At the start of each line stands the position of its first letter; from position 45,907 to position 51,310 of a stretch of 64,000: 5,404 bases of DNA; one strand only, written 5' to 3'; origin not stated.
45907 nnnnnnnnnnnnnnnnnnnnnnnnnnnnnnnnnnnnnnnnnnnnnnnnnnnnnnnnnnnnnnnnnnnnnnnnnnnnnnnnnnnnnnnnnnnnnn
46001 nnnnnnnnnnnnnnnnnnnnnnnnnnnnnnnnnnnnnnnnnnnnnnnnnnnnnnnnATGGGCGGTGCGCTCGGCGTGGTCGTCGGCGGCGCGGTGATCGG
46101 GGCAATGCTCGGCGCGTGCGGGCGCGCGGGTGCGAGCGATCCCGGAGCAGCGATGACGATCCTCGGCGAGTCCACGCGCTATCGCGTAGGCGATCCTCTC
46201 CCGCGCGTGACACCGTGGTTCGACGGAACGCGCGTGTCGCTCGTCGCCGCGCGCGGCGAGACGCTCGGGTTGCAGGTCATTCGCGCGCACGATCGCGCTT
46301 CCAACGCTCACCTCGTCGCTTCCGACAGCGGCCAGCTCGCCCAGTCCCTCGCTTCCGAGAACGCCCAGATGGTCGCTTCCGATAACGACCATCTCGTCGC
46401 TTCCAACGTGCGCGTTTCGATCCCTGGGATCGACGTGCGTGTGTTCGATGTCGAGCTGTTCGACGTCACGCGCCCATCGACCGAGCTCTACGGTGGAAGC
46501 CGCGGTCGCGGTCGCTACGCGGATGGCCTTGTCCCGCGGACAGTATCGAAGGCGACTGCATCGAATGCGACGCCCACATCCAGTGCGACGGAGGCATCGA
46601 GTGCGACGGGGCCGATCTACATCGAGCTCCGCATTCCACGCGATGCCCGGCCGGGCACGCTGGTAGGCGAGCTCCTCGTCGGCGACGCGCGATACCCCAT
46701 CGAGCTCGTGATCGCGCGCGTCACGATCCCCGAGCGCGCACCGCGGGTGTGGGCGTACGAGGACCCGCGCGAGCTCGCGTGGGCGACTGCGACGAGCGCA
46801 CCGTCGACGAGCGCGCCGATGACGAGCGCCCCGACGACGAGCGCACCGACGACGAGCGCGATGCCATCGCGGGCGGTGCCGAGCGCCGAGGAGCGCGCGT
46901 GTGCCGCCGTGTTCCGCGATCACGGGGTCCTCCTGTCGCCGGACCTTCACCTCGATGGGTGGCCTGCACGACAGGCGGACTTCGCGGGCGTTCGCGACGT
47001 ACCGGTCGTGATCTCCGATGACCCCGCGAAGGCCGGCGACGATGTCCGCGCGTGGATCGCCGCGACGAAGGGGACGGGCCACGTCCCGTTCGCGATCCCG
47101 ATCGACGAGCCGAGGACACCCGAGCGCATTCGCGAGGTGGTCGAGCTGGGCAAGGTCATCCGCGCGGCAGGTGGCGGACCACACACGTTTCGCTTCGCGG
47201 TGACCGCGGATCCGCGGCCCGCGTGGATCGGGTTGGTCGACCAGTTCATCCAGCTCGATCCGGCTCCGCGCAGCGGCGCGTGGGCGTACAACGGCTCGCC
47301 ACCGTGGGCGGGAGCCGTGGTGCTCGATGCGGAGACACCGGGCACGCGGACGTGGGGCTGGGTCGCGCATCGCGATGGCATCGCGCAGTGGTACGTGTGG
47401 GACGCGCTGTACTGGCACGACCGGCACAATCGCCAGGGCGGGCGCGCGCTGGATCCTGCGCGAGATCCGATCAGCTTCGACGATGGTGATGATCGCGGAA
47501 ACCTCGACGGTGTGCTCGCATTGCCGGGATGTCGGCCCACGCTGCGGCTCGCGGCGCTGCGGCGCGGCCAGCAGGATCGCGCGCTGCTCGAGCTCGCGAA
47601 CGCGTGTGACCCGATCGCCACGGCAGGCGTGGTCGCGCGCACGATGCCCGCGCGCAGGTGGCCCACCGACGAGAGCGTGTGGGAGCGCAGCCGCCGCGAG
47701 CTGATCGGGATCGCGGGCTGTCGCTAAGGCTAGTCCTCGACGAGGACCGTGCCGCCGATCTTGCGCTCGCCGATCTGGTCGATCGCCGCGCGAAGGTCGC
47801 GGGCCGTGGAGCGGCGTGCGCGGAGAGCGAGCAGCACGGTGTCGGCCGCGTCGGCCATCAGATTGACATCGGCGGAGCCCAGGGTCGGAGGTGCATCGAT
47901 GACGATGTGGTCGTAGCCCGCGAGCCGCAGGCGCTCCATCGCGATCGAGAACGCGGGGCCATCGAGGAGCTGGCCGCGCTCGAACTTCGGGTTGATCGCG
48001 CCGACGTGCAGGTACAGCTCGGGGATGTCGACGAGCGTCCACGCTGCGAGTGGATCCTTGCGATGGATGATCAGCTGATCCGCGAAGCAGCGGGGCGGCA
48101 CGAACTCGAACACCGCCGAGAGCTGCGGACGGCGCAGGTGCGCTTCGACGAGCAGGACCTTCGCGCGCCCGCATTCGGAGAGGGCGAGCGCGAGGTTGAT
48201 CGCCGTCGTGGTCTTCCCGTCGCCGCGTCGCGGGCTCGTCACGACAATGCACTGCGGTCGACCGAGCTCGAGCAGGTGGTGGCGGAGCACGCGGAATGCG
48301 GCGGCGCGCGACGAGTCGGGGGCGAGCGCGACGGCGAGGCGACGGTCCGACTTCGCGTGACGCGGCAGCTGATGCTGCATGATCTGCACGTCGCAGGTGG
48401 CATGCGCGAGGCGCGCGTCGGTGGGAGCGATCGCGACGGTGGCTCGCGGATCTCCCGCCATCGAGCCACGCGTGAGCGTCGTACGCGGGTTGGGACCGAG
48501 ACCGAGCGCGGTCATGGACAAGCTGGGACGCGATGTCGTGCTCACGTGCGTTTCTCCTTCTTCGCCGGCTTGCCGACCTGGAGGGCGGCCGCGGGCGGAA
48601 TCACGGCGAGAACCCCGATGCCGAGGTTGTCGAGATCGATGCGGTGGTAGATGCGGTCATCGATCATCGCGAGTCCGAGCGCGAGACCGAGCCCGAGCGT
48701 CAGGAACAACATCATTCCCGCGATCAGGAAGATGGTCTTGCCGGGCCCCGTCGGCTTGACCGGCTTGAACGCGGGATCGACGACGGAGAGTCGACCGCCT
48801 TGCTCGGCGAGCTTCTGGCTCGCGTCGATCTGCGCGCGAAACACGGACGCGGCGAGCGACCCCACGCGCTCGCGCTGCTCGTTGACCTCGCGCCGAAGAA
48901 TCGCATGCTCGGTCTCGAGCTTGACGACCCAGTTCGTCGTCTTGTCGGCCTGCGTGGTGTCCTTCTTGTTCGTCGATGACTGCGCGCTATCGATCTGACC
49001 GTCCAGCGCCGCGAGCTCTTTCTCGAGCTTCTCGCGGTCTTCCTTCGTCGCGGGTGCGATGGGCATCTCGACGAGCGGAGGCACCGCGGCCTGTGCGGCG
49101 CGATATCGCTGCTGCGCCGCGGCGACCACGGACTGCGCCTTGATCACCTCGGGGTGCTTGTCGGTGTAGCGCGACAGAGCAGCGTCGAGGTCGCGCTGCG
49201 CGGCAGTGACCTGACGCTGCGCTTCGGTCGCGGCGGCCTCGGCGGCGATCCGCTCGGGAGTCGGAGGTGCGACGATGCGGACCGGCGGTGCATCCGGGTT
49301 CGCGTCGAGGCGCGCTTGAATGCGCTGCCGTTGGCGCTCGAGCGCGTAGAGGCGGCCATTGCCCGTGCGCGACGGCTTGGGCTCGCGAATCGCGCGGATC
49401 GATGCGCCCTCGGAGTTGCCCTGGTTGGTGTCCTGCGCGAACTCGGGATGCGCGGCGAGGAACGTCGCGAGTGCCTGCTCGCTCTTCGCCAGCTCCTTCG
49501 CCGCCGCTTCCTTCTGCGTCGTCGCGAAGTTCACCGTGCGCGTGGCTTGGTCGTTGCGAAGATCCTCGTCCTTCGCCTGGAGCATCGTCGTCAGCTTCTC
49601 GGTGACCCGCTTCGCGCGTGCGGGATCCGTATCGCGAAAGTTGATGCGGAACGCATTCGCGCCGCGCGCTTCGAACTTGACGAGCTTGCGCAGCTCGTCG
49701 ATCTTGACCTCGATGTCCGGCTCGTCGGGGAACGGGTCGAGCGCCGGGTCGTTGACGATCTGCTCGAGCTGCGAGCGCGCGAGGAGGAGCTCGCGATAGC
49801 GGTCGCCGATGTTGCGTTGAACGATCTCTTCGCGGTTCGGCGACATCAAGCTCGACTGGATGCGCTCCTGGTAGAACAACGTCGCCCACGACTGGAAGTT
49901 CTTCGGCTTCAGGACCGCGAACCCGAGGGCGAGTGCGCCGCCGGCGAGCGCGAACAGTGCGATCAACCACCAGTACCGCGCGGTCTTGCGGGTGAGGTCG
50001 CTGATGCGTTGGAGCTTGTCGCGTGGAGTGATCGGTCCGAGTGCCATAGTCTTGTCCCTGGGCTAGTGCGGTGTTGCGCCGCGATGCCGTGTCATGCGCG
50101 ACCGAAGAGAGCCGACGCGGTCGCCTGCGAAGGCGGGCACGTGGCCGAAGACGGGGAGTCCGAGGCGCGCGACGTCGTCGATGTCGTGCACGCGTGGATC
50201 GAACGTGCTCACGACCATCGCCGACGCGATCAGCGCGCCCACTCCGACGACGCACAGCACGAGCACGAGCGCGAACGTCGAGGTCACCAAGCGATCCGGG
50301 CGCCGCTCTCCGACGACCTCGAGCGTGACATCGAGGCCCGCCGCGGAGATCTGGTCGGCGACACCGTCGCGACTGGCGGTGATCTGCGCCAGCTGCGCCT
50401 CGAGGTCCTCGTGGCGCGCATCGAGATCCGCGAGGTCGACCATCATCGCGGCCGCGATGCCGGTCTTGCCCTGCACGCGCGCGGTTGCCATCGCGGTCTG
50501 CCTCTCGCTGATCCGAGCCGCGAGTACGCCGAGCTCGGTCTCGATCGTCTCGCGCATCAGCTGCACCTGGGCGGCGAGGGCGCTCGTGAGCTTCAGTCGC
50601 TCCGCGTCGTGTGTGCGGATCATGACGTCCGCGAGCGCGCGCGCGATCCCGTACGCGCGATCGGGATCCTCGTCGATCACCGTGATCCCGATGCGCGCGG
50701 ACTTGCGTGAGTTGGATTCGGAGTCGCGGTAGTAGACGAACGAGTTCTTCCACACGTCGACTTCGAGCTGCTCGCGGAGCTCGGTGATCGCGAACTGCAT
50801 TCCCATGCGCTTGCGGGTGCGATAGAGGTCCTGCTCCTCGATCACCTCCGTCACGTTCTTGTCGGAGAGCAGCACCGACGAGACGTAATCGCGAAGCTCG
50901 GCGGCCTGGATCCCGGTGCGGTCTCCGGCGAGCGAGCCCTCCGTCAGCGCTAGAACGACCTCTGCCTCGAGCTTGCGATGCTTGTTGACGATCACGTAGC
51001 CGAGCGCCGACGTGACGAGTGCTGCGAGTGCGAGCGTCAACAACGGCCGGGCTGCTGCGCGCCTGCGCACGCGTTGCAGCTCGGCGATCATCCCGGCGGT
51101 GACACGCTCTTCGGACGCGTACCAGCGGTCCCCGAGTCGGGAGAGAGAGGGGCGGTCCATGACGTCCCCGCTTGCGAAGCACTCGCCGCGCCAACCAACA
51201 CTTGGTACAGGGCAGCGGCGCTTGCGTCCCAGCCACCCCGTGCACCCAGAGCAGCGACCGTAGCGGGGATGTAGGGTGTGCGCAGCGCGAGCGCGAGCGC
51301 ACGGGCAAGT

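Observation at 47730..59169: Polysaccharide biosynthesis locus carries its own partner-switching module (STAS / RsbW-like kinase / HAMP-PP2C sensor phosphatase)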

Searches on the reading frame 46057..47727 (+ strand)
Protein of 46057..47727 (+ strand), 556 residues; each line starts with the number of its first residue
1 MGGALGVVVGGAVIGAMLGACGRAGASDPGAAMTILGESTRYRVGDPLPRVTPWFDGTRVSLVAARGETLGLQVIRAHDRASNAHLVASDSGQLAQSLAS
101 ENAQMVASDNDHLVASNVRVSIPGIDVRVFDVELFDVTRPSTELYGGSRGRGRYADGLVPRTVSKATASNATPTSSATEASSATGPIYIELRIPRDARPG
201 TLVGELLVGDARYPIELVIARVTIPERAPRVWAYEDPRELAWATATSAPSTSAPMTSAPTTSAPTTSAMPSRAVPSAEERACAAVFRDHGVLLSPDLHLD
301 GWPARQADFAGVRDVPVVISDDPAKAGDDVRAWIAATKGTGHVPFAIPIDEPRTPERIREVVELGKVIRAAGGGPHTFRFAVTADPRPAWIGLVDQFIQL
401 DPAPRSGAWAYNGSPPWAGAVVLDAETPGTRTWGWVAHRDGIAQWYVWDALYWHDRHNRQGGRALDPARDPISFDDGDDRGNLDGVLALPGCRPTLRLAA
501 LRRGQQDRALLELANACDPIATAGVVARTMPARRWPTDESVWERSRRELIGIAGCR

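Call 17: search_protein_families(library=pfam, proteins=[window:46057-47727:+], max_evalue=0.001)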
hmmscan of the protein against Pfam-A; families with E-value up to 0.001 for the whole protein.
window:46057-47727:+ (556 aa): 0 families
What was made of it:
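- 46057..47727 (+): Secreted glycoside-hydrolase-like protein (556 aa), convergent with the ATPase gene. No Pfam hit (call 17).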

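Call 43: search_solved_structures(query=A4, max_evalue=1)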
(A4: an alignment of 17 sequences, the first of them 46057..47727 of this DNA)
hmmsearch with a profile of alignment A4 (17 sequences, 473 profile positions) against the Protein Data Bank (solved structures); distinct sequences matched with E-value up to 1: 2.
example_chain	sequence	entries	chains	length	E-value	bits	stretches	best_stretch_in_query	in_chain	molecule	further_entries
8k2f_A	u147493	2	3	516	6.5e-09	38.2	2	31-149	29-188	Oligosaccharide-releasing beta-N-acetylgalactosaminidase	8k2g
8k2j_A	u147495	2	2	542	0.0043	19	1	96-201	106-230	Oligosaccharide/Monosaccharide-releasing beta-N-acetylgalactosaminidase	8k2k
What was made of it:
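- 46057..47727 (+): The profile hits the beta-N-acetylgalactosaminidase 8K2F at 6.5e-9 over part of the protein (call 43).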

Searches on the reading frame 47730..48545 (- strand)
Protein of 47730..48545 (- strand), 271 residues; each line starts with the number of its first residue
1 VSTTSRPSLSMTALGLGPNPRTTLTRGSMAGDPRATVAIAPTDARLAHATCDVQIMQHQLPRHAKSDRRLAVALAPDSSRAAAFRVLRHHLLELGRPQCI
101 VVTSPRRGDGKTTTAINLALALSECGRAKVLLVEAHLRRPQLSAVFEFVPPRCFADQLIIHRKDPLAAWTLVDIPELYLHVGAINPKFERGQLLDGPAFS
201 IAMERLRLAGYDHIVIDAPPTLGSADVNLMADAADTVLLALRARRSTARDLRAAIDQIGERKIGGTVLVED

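Call 4: search_protein_families(library=pfam, proteins=[window:47730-48545:-], max_evalue=0.01)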
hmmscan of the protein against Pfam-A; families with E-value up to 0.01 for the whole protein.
window:47730-48545:- (271 aa): 4 families
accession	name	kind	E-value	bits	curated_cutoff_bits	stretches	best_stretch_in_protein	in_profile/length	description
PF13614.12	AAA_31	-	4.9e-11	43.3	27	2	210-249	117-155/177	AAA domain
PF10609.15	ParA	-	0.00011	22.1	27.1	1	98-230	4-131/246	NUBPL iron-transfer P-loop NTPase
PF01656.29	CbiA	-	0.00026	21.4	25.4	1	100-135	1-35/125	CobQ/CobB/MinD/ParA nucleotide binding domain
PF09140.17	MipZ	-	0.0045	16.8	20.7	0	99-238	2-126/262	ATPase MipZ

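Call 5: search_protein_families(library=ncbifam, proteins=[window:47730-48545:-], max_evalue=0.01)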
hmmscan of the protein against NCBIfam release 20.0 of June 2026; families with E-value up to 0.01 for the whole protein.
window:47730-48545:- (271 aa): 15 families
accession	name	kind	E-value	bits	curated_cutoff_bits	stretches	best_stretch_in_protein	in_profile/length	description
TIGR03018.1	pepcterm_TyrKin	hypoth_equivalog_domain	1.6e-22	79.9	230.65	1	75-268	6-206/207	XrtA-associated tyrosine autokinase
TIGR03029.1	EpsG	equivalog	1.3e-18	67.1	313.8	1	53-265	55-270/274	chain length determinant protein tyrosine kinase EpsG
TIGR01007.1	eps_fam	subfamily_domain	1.3e-17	64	108.05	1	99-259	19-176/204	polysaccharide biosynthesis tyrosine autokinase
TIGR01005.1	eps_transp_fam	subfamily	8e-12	44.2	411.7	1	71-265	517-708/754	exopolysaccharide transport protein family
NF041546.1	ParA_partition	equivalog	1.3e-08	34.7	180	2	202-259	69-124/203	ParA family partition ATPase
NF007350.0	PRK09841.1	equivalog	1.7e-07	29.8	1248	1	78-266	509-698/726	tyrosine-protein kinase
NF053622.1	ATPseBagAMYCTU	equivalog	1.9e-07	30.8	400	1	104-150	13-57/325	ATPase BagA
TIGR01969.1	minD_arch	subfamily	1.5e-06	27.6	201.75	1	99-146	2-48/251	cell division ATPase MinD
TIGR01968.1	minD_bact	equivalog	1e-05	25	212.9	1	99-136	3-39/261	septum site-determining protein MinD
NF008669.0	PRK11670.1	equivalog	2.3e-05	23.5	348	1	98-229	108-234/369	iron-sulfur cluster carrier protein ApbC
NF008568.0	PRK11519.1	equivalog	6.4e-05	21.3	1068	1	62-257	489-682/720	tyrosine-protein kinase Wzc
NF010259.0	PRK13705.1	equivalog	0.00059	18.9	725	0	97-239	106-262/388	plasmid-partitioning protein SopA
TIGR03453.1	partition_RepA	equivalog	0.00098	18.1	348.45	0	94-135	101-141/387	plasmid partitioning protein RepA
NF053621.1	ATPseBagBMYCTU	equivalog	0.0021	17.2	521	0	99-133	13-47/371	ATPase BagB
NF041136.1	MrpORP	equivalog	0.004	16.5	450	0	99-148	7-55/365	iron-sulfur cluster carrier protein MrpORP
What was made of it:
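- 47730..48545 (-): BY-kinase-family P-loop ATPase (271 aa) with no C-terminal tyrosine cluster and with E-x-H in place of the D-x-D Walker A' motif. TIGR03018 2e-22, EpsG 1e-18 and TIGR01007 1e-17, all below cut-offs (call 5).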

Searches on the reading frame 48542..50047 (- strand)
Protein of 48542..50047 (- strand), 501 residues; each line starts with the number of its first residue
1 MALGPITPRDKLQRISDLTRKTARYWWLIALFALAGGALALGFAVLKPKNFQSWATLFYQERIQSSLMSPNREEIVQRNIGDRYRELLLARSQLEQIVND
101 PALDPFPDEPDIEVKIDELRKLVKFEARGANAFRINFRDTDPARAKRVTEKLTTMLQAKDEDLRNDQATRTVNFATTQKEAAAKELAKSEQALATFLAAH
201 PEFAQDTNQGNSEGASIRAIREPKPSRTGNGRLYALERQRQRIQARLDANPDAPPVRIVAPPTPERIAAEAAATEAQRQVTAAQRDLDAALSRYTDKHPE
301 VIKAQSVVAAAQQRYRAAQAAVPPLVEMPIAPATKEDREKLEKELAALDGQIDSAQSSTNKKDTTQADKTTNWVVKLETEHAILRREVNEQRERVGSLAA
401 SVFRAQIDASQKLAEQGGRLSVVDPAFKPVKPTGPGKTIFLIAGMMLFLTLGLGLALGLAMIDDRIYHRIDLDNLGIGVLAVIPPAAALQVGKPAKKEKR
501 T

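Call 4: search_protein_families(library=pfam, proteins=[window:48542-50047:-], max_evalue=0.01)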
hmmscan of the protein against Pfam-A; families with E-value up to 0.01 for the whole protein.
window:48542-50047:- (501 aa): 3 families
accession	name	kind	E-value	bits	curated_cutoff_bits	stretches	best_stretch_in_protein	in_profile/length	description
PF02706.20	Wzz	-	0.00016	22.3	25.5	1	17-99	7-89/91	Chain length determinant protein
PF08897.16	DUF1841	-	0.0015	19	24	0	167-209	3-45/135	Domain of unknown function (DUF1841)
PF13807.11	GNVR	-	0.0016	18.8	27.7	1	408-457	30-78/82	G-rich domain on putative tyrosine kinase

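Call 5: search_protein_families(library=ncbifam, proteins=[window:48542-50047:-], max_evalue=0.01)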
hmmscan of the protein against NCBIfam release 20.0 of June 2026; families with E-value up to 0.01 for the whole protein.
window:48542-50047:- (501 aa): 4 families
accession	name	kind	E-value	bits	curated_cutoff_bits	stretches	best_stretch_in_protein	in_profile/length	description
TIGR03007.1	pepcterm_ChnLen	equivalog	4.6e-41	140.6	278.85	1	20-491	8-468/498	XrtA system polysaccharide chain length determinant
TIGR03017.1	EpsF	equivalog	1.5e-09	37.1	422.75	1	338-483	295-443/444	chain length determinant protein EpsF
NF041864.1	EpsV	equivalog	7.5e-06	24.8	800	0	384-474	385-471/484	PCP family exopolysaccharide biosynthesis protein EpsV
NF007350.0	PRK09841.1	equivalog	0.00027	19.2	1248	1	415-489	402-476/726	tyrosine-protein kinase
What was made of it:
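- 48542..50047 (-): Polysaccharide co-polymerase (PCP, 501 aa). TIGR03007-like 5e-41, below cut-off; weak Wzz and GNVR hits (calls 4, 5).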

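Call 9: find_encoding_contigs(protein=window:48542-50047:-, flank=10000, max_places=4)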
Protein window:48542-50047:- (501 aa): 24 contigs read that carry it; 4 places shown.
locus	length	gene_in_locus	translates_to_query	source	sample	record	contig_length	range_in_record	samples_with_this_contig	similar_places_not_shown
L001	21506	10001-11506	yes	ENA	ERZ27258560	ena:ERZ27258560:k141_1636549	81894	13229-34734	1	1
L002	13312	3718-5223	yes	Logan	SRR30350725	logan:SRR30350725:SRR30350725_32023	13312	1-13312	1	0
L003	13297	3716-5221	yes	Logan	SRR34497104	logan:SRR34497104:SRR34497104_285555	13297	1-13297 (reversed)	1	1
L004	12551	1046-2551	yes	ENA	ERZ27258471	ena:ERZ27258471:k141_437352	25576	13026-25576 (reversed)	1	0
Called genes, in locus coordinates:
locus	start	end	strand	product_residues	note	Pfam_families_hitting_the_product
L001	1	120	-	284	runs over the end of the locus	-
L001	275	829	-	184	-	PF08448:PAS_4 (faint), PF13426:PAS_9 (faint)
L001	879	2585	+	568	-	PF00672:HAMP, PF07228:SpoIIE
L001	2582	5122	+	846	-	PF00515:TPR_1 (faint), PF13432:TPR_16 (faint), PF07719:TPR_2 (faint), PF12895:ANAPC3 (faint), PF13176:TPR_7 (faint), PF13424:TPR_12 (faint), PF13428:TPR_14 (faint), PF13431:TPR_17 (faint), +2 more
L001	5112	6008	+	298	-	-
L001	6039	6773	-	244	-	PF02397:Bac_transf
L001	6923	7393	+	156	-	PF13581:HATPase_c_2, PF02518:HATPase_c (weak)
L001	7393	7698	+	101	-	PF01740:STAS, PF13466:STAS_2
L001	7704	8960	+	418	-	PF13579:Glyco_trans_4_4, PF13439:Glyco_transf_4, PF00534:Glycos_transf_1, PF13692:Glyco_trans_1_4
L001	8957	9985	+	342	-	-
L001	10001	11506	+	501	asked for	-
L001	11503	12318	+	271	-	PF13614:AAA_31 (faint)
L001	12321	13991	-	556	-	-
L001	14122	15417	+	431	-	PF13692:Glyco_trans_1_4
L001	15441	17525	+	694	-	PF01408:GFO_IDH_MocA, PF22725:GFO_IDH_MocA_C3, PF01073:3Beta_HSD, PF01370:Epimerase, PF04321:RmlD_sub_bind, PF05368:NmrA, PF13460:NAD_binding_10, PF07993:NAD_binding_4, +5 more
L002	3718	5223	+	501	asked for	-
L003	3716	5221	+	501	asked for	-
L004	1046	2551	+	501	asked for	-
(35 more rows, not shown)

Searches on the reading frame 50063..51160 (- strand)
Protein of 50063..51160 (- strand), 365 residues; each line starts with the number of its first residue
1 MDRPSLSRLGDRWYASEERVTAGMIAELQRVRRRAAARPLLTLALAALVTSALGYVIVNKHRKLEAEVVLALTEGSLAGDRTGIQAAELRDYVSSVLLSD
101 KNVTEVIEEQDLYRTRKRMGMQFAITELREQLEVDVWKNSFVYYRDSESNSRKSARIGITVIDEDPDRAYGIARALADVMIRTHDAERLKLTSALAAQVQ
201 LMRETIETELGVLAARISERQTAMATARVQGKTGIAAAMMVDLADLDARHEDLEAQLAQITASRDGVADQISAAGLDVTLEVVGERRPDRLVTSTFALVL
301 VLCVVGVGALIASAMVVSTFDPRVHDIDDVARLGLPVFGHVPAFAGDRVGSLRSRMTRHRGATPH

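Call 4: search_protein_families(library=pfam, proteins=[window:50063-51160:-], max_evalue=0.01)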
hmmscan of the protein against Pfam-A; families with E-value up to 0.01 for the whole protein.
window:50063-51160:- (365 aa): 0 families

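Call 5: search_protein_families(library=ncbifam, proteins=[window:50063-51160:-], max_evalue=0.01)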
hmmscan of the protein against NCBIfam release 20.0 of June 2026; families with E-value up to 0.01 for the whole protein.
window:50063-51160:- (365 aa): 1 family
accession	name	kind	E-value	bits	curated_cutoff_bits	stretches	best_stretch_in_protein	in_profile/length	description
TIGR03007.1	pepcterm_ChnLen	equivalog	6.7e-07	27.9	278.85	1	297-347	415-466/498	XrtA system polysaccharide chain length determinant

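Call 44: search_solved_structures(query=A3, max_evalue=1)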
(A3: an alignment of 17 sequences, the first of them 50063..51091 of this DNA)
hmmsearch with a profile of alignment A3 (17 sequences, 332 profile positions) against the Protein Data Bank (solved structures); distinct sequences matched with E-value up to 1: 11.
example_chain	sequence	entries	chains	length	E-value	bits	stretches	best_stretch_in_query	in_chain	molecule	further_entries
4jlv_A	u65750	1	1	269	0.013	18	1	297-322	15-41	C-terminal fragment of Membrane protein CapA1, Putative uncharacterized protein capB1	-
3bfv_A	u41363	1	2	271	0.016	17.8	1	297-322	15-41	Membrane protein CapA1, Protein tyrosine kinase,Protein tyrosine kinase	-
2ved_A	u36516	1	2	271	0.016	17.7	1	297-322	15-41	MEMBRANE PROTEIN CAPA1, PROTEIN TYROSINE KINASE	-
4zry_B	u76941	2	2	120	0.032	16.7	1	174-244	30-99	Keratin, type II cytoskeletal 1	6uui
5zuv_A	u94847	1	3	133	0.092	15.3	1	158-240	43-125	Spike glycoprotein,Spike glycoprotein,inhibitor EK1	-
6jfv_B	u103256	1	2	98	0.096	15.2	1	174-243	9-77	Keratin, type II cytoskeletal 5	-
3tnu_B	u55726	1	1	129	0.12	14.9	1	171-243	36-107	Keratin, type II cytoskeletal 5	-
9tlt_A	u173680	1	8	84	0.13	14.7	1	174-238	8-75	Sc-apCC-2-KLHL20-4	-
6v46_B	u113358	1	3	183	0.47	12.9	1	161-254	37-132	Hemagglutinin HA2 chain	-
9cuy_c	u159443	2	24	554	0.63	12.5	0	131-214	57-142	Short tail fiber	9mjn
6zrk_D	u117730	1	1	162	0.66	12.4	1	161-254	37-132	Hemagglutinin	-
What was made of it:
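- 50063..51091 (-): Short PCP paralogue (342 aa): two TM helices and a CapA-like C-terminal tail. The C-terminal tail matches the CapA1 fragment of 2VED/3BFV/4JLV at E about 0.01 (call 44).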
